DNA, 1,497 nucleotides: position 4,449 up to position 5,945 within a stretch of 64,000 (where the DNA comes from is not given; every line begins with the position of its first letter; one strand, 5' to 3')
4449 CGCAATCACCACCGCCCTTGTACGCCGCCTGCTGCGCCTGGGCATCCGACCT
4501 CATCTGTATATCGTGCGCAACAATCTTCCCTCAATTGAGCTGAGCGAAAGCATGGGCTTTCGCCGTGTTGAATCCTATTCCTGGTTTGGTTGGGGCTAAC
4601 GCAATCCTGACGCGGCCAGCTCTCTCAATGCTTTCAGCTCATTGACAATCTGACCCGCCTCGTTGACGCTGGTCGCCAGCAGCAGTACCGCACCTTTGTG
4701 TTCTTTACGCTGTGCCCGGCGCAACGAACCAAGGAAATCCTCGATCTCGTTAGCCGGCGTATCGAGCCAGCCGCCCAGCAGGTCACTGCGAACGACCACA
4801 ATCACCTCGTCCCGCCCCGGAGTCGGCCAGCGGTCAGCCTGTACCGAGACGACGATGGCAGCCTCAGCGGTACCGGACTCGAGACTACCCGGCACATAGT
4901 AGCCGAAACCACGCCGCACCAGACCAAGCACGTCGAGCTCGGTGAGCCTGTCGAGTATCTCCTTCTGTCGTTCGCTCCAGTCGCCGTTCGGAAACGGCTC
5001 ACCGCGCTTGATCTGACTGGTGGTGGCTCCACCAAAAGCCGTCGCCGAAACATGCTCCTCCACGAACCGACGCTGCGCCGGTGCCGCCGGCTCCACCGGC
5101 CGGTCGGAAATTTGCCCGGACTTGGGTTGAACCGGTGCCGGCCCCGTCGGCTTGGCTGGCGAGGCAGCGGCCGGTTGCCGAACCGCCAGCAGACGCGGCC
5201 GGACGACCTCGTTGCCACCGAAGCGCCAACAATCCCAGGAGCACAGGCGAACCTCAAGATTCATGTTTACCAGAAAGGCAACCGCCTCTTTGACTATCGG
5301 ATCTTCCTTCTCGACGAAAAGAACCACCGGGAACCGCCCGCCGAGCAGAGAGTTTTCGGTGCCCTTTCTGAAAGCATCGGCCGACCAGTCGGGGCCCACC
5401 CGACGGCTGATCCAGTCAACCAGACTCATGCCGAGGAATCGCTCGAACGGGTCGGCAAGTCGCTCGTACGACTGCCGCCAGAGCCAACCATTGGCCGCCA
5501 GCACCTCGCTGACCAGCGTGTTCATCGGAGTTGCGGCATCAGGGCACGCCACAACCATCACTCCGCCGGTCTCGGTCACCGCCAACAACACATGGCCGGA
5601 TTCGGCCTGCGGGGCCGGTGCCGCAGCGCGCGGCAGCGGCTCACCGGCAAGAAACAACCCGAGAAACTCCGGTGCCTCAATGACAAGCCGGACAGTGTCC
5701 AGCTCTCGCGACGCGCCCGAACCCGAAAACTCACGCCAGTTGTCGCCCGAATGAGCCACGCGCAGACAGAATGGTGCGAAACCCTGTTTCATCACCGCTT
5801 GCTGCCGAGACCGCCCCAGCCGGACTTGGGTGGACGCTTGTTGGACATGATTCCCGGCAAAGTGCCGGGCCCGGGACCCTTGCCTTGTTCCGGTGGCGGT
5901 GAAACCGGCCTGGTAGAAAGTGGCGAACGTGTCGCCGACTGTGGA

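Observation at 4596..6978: Tandem paralogous genes of unknown function driven by a textbook promoter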

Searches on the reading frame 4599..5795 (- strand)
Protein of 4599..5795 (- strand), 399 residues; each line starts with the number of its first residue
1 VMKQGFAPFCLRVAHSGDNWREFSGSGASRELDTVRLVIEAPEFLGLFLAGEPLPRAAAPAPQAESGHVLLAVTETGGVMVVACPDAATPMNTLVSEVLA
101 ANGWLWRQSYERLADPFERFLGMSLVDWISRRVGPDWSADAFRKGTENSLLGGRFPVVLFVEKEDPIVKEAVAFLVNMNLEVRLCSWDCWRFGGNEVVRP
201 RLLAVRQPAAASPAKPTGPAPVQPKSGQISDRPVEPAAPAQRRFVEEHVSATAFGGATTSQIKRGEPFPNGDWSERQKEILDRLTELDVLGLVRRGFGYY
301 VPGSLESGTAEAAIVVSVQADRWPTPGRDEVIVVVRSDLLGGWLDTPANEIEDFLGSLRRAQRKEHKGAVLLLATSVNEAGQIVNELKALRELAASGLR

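Call 4: search_protein_families(library=pfam, proteins=[window:4599-5795:-], max_evalue=1)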
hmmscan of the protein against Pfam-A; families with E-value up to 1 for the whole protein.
window:4599-5795:- (399 aa): 0 families

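Call 6: search_protein_families(library=ncbifam, proteins=[window:4599-5795:-], max_evalue=1)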
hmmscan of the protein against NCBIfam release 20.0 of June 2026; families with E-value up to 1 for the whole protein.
window:4599-5795:- (399 aa): 0 families

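Call 7: search_protein_families(library=padloc, proteins=[window:4599-5795:-], max_evalue=1)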
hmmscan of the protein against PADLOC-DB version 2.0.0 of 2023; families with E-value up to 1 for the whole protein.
window:4599-5795:- (399 aa): 0 families

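Call 8: search_solved_structures(query=window:4599-5795:-, max_evalue=10)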
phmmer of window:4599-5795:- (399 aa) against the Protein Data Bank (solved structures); distinct sequences matched with E-value up to 10: 3.
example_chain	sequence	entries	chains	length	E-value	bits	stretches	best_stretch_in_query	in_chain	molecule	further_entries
8ugo_E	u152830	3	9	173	0.3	12.9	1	201-263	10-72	Glycine cleavage system H protein, mitochondrial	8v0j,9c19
9r4w_B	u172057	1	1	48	0.46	12.3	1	215-249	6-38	LEE-encoded effector EspF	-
9r4v_B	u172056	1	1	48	1.7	10.4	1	215-249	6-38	LEE-encoded effector EspF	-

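Call 9: find_homologous_proteins(query=window:4599-5795:-)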
Query window:4599-5795:- (399 aa): 33 proteins with E <= 0.001 among 8000 candidates.
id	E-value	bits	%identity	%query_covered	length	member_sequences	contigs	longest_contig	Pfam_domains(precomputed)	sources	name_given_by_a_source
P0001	4.2e-263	890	99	100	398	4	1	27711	-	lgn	-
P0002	4.0e-172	590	67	99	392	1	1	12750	-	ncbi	-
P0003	1.5e-170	585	66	99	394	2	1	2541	-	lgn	-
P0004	2.1e-167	575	66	99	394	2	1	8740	-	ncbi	-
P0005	3.3e-158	545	64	99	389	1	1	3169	-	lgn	-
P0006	1.5e-154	533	64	99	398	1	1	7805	-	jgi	jgi:hypothetical protein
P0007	1.3e-102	362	46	98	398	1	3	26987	-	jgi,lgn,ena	jgi:hypothetical protein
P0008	2.9e-102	360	47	98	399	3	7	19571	-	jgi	jgi:hypothetical protein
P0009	3.0e-101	357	44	98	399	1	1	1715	-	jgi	jgi:hypothetical protein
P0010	3.1e-101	357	47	98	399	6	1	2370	-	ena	-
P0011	2.6e-100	354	48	98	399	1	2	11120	-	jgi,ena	-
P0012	3.9e-100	353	47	98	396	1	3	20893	-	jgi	jgi:hypothetical protein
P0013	6.6e-99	349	39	93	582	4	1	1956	-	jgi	jgi:hypothetical protein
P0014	6.5e-98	346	46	98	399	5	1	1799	-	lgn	-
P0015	1.7e-96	341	47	98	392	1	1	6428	-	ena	-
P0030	2.6e-75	272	40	97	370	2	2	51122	-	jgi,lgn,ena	-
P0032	1.5e-61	226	36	97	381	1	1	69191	-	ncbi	ncbi:MAG: hypothetical protein ACUVUD_00250 [bacterium]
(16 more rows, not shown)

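Call 13: find_encoding_contigs(protein=P0032, flank=10000, max_places=2)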
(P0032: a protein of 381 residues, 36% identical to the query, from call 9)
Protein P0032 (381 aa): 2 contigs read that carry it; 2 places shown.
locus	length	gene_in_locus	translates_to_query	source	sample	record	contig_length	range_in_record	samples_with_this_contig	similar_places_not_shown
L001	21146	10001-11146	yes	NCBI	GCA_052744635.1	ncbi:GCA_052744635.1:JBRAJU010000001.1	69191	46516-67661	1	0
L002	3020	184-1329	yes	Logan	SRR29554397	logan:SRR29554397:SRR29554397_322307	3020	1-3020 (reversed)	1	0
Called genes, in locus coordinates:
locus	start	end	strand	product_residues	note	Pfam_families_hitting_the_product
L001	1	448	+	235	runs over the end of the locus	PF13353:Fer4_12, PF04055:Radical_SAM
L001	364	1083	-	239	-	PF21948:LplA-B_cat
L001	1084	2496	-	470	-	PF00890:FAD_binding_2 (weak), PF01134:GIDA (faint), PF01266:DAO (faint), PF01494:FAD_binding_3 (faint), PF07992:Pyr_redox_2, PF13738:Pyr_redox_3, PF00070:Pyr_redox, PF02852:Pyr_redox_dim, +3 more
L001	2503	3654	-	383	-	PF02771:Acyl-CoA_dh_N, PF02770:Acyl-CoA_dh_M, PF00441:Acyl-CoA_dh_1, PF08028:Acyl-CoA_dh_2, PF22924:ACOX_C_alpha1 (weak)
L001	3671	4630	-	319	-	PF01451:LMWPc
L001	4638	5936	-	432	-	PF02844:GARS_N, PF01071:GARS_A, PF02222:ATP-grasp (weak), PF02655:ATP-grasp_3 (weak), PF02786:CPSase_L_D2, PF08443:RimK (weak), PF02843:GARS_C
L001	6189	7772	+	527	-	PF05157:MshEN, PF00437:T2SSE, PF13555:AAA_29 (faint), PF25199:nSTAND_NTPase5 (faint)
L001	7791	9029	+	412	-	PF28597:T2SSF_N, PF00482:T2SSF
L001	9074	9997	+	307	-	-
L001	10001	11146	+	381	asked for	-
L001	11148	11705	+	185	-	PF02677:QueH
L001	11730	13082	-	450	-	PF13860:FlgD_ig (faint)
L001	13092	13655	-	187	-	-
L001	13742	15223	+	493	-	PF01139:RtcB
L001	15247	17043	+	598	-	PF01541:GIY-YIG (weak), PF24348:DUF7508 (faint), PF27096:UvrC_M, PF00633:HHH (faint), PF22920:UvrC_RNaseH, PF08459:UvrC_RNaseH_dom, PF14520:HHH_5 (weak), PF12826:HHH_2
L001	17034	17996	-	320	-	PF01926:MMR_HSR1, PF02421:FeoB_N, PF02824:TGS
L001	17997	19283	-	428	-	PF06245:DUF1015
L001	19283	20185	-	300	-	PF00389:2-Hacid_dh, PF02826:2-Hacid_dh_C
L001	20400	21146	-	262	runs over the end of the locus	PF01223:Endonuclease_NS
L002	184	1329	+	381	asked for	-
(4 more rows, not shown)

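Call 14: find_encoding_contigs(protein=P0030, flank=10000, max_places=2)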
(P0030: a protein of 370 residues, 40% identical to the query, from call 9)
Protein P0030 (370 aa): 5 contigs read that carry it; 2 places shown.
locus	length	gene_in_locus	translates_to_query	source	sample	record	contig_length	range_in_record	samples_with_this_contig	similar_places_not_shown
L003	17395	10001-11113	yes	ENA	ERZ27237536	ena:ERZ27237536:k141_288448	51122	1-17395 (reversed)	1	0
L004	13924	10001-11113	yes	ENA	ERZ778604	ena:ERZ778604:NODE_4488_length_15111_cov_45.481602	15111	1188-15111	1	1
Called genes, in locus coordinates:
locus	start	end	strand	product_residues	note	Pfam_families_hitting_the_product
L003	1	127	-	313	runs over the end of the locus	PF02618:YceG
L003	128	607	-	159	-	PF03652:RuvX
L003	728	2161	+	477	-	PF01336:tRNA_anti-codon, PF00152:tRNA-synt_2, PF01409:tRNA-synt_2d (faint)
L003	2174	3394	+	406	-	PF12704:MacB_PCD, PF02687:FtsX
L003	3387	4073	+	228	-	PF00005:ABC_tran, PF02463:SMC_N (faint), PF13304:AAA_21 (weak)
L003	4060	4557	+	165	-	PF26012:HH_RND_rel (faint), PF02151:UVR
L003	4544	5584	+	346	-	PF00217:ATP-gua_Ptrans, PF27454:McsB_C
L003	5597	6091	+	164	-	PF05991:NYN_YacP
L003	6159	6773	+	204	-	PF01558:POR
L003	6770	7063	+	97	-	PF00037:Fer4 (faint), PF13187:Fer4_9 (faint), PF12797:Fer4_2 (faint), PF12837:Fer4_6 (faint), PF13237:Fer4_10 (weak), PF14697:Fer4_21, PF12838:Fer4_7 (weak)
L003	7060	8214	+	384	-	PF01855:POR_N, PF17147:PFOR_II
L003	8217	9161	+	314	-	PF02775:TPP_enzyme_C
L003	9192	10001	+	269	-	-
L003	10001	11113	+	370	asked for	-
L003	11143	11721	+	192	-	PF02677:QueH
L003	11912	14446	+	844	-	-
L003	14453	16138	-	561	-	PF13860:FlgD_ig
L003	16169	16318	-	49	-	-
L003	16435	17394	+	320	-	?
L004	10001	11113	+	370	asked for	-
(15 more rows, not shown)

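Call 18: find_related_loci(query=A2, collection=genome_contigs, flank=8000)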
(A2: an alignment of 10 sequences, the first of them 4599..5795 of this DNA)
Query A2 (399 aa) in genome_contigs; peptide patterns used: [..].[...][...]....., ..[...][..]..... (x = any residue, [..] = any of these).
107 stretches matched a pattern; 13 encode a relative of the query (tblastn E <= 1e-3); 13 distinct loci.
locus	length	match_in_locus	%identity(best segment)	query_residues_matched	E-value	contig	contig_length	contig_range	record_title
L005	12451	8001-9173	67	2-398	5e-160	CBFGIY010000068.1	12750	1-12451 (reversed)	MAG: candidate division WOR-3 bacterium isolate JZ-4_202302_bins_3.1 genome assembly, contig: NODE_68_length_12750_cov_1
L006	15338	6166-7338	66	2-396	3e-159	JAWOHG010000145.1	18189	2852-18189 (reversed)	MAG: bacterium isolate CWP4-2.bin.210 k191_1282782, whole genome shotgun sequence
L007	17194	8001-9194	46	8-398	7e-103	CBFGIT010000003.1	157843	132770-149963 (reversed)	MAG: candidate division WOR-3 bacterium isolate JZ-4_202302_bins_70.1 genome assembly, contig: NODE_3_length_157843_cov_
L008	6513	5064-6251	46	6-398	1e-100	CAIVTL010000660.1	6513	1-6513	candidate division WOR-3 bacterium isolate AlinenSedimentsD0_bin-1181 genome assembly, contig: bin-1181:660/755, whole g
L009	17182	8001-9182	47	2-394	3e-99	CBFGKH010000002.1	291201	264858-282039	MAG: candidate division WOR-3 bacterium isolate SZTDM_202207_bins_15.1 genome assembly, contig: NODE_2_length_291201_cov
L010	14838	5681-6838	43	9-398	1e-93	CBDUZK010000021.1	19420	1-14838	MAG TPA_asm: uncultured bacterium isolate SRR22302361_concoct_155 genome assembly, contig: ERZ25748748.1149, whole genom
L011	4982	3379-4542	43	9-398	6e-90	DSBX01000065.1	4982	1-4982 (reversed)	MAG TPA_asm: candidate division WOR-3 bacterium isolate SpSt-1182 Ga0129302_1011221, whole genome shotgun sequence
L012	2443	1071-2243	43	6-398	3e-92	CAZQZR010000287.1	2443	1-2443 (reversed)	MAG TPA_asm: uncultured bacterium isolate SRP178699_co1_414 genome assembly, contig: NODE_73536_length_2443_cov_17.71984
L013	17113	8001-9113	41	8-399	7e-89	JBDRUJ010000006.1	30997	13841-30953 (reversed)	MAG: candidate division WOR-3 bacterium isolate JZ-2_201705_bins_56 JZ-2_201705_bins_56_scaffold_6, whole genome shotgun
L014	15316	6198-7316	41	6-398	5e-88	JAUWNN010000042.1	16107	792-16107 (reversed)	MAG: candidate division WOR-3 bacterium isolate CSMAG_2425 CSMAG_2425_k141_167994_length_16107_cov_7.0000, whole genome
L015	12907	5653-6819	42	9-398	8e-84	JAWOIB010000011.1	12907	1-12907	MAG: bacterium isolate CWP5-1.bin.86 k191_2350078, whole genome shotgun sequence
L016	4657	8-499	47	239-398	7e-36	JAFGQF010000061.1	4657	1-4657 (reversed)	MAG: candidate division WOR-3 bacterium isolate Zod_Metabat.732 k87_1115752, whole genome shotgun sequence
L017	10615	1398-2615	43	3-398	8e-96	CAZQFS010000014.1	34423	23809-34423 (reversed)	MAG TPA_asm: uncultured bacterium isolate binchicken_co107_142 genome assembly, contig: NODE_3147_length_34423_cov_5.744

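Call 22: predict_structure(alignment_id=A1)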
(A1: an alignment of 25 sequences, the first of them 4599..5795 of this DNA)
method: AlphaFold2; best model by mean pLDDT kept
length: 399 residues; sequences in the alignment: 25
mean_pLDDT: 82.6   pTM: 0.54
mean pLDDT of the five models: 82.6, 82.5, 81.7, 81.4, 80.5
residues with pLDDT >= 90: 242; 70-90: 64; 50-70: 48; < 50: 45
segments of 3 or more residues with pLDDT < 50: 1-3, 226-229, 236-261
pLDDT, mean of each block of 10 residues (from residue 1): 62 71 60 92 90 95 95 98 93 96 94 97 97 94 97 95 94 95 93 84 86 50 47 48 35 33 73 93 95 93 80 89 78 94 93 86 70 95 95 78
secondary structure, 60 per line:
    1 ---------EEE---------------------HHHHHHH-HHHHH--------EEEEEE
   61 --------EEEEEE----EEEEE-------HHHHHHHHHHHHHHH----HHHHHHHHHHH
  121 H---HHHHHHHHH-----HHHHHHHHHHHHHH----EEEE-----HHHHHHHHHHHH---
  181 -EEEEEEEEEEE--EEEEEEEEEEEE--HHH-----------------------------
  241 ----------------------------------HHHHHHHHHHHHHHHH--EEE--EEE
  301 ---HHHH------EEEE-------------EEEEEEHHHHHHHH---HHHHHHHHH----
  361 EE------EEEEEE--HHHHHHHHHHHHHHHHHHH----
elements in order: E10-12 H34-40 H42-46 E55-60 E69-74 E79-83 H91-105 H110-121 H125-133 H139-152 E157-160 H166-177 E182-192 E195-206 H275-290 E293-295 E298-300 H304-307 E314-317 E331-336 H337-344 H348-356 E369-374 H377-395

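Call 44: search_protein_representatives(alignment_id=A4)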
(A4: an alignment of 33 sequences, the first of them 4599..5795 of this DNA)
Query: 33 sequences, 400 profile positions. Proteins with E-value up to 0.001 (for the whole library): 819; up to 1e-10: 321; up to 1e-30: 42. The best 150 are listed.
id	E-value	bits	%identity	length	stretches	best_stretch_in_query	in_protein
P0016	4.4e-189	645.1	-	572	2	4-391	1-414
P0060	1.9e-181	619.9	-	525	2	8-397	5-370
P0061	6.4e-159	545.7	-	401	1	4-399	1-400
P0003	9.0e-153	525.5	-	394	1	3-399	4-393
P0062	1.5e-148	511.6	-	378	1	4-398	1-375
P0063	3.0e-137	474.4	-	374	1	5-399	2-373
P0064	5.2e-132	457.1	-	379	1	4-398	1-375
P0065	6.2e-131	453.6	-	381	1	7-398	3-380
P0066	5.7e-129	447.1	-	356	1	28-399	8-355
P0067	1.6e-123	429.2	-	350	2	23-236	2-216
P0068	2.4e-101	356.2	-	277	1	123-398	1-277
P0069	2.9e-71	257.1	-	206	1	178-399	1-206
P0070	3.2e-70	253.7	-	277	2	213-397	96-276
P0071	3.6e-69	250.2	-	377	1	4-269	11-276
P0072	1.2e-65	238.6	-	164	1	245-399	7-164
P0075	1.2e-57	212.3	-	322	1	5-250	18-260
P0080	5.1e-54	200.3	-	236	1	17-240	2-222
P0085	1.7e-50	188.7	-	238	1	5-233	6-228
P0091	1.9e-46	175.4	-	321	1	4-246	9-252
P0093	1.4e-45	172.6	-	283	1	5-238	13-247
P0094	1.6e-45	172.3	-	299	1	5-250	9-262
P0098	2.8e-35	138.6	-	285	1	49-260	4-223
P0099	2.2e-26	109.3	-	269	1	33-247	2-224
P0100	4.6e-26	108.3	-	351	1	11-232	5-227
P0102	1.2e-23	100.3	-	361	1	12-214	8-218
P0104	2.0e-23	99.6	-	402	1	11-213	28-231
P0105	1.5e-22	96.7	-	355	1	13-219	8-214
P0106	1.8e-22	96.4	-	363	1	9-218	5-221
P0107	2.2e-22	96.1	-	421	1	13-261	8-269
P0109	1.4e-21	93.4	-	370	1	10-217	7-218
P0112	8.1e-21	91.0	-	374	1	12-220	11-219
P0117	1.5e-20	90.1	-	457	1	14-214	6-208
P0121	2.1e-20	89.6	-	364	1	13-220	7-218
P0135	2.0e-19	86.4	-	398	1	12-211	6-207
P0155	2.8e-18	82.6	-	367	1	13-290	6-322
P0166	1.6e-17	80.1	-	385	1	11-228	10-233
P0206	3.6e-16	75.7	-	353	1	11-222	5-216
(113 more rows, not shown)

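Call 45: search_protein_families(library=pfam, proteins=[P0100, P0102, P0104, P0107, P0112, P0117, P0135, P0155, P0166, P0206], max_evalue=0.01)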
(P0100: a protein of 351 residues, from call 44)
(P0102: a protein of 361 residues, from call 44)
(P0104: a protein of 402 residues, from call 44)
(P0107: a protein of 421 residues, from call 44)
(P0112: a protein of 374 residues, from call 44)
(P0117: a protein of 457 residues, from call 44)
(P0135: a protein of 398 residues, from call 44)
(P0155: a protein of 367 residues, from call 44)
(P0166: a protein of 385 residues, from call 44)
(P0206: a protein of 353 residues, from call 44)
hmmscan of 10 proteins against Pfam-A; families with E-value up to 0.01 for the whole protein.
P0100 (351 aa): 0 families

P0102 (361 aa): 0 families

P0104 (402 aa): 1 family
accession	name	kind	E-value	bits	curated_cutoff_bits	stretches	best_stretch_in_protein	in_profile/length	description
PF01939.22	NucS_C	-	9.2e-05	22.9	24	1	46-101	2-54/124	Endonuclease NucS C-terminal domain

P0107 (421 aa): 0 families

P0112 (374 aa): 1 family
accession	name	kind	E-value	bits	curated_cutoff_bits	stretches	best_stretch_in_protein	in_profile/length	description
PF01939.22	NucS_C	-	0.00017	22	24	1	27-106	1-73/124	Endonuclease NucS C-terminal domain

P0117 (457 aa): 0 families

P0135 (398 aa): 0 families

P0155 (367 aa): 0 families

P0166 (385 aa): 1 family
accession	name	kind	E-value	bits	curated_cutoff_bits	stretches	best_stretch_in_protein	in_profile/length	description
PF14088.11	DUF4268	-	2.2e-09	37.9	27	1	249-361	24-138/140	Domain of unknown function (DUF4268)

P0206 (353 aa): 0 families

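Call 47: search_protein_families(library=ncbifam, proteins=[P0100, P0102, P0104, P0107, P0112, P0117, P0135, P0155, P0166, P0206], max_evalue=0.01)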
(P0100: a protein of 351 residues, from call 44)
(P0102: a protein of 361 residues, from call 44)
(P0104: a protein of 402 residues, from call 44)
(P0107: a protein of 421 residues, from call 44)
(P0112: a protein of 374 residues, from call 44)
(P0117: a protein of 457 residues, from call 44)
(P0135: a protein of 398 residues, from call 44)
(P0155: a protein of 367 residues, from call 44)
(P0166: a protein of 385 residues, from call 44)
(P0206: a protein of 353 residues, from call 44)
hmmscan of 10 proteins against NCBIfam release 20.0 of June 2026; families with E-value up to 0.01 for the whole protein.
P0100 (351 aa): 1 family
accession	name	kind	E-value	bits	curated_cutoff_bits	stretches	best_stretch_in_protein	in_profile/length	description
NF003270.0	PRK04247.1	equivalog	0.0031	16.6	216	1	20-99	127-198/250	endonuclease NucS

P0102 (361 aa): 0 families

P0104 (402 aa): 3 families
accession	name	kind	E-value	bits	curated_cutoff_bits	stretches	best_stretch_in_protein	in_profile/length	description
NF003270.0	PRK04247.1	equivalog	8.6e-06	25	216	1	45-102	129-183/250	endonuclease NucS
NF002876.0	PRK03298.1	equivalog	0.00036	20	252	1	46-98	105-154/224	endonuclease NucS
NF009154.0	PRK12497.3-3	equivalog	0.0053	16.8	109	0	68-105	30-66/123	YraN family protein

P0107 (421 aa): 0 families

P0112 (374 aa): 1 family
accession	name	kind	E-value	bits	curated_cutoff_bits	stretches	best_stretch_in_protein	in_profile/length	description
NF003270.0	PRK04247.1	equivalog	1.5e-07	30.7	216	1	21-105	123-200/250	endonuclease NucS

P0117 (457 aa): 0 families

P0135 (398 aa): 0 families

P0155 (367 aa): 1 family
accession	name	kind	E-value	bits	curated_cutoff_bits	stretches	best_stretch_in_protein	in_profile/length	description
NF003270.0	PRK04247.1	equivalog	0.0026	16.9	216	1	19-96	127-197/250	endonuclease NucS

P0166 (385 aa): 1 family
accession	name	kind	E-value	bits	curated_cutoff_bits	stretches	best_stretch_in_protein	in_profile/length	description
NF003270.0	PRK04247.1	equivalog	0.0037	16.3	216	1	21-100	123-196/250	endonuclease NucS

P0206 (353 aa): 1 family
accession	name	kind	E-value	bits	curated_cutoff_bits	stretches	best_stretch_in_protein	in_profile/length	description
NF003270.0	PRK04247.1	equivalog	0.0012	17.9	216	1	21-99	128-199/250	endonuclease NucS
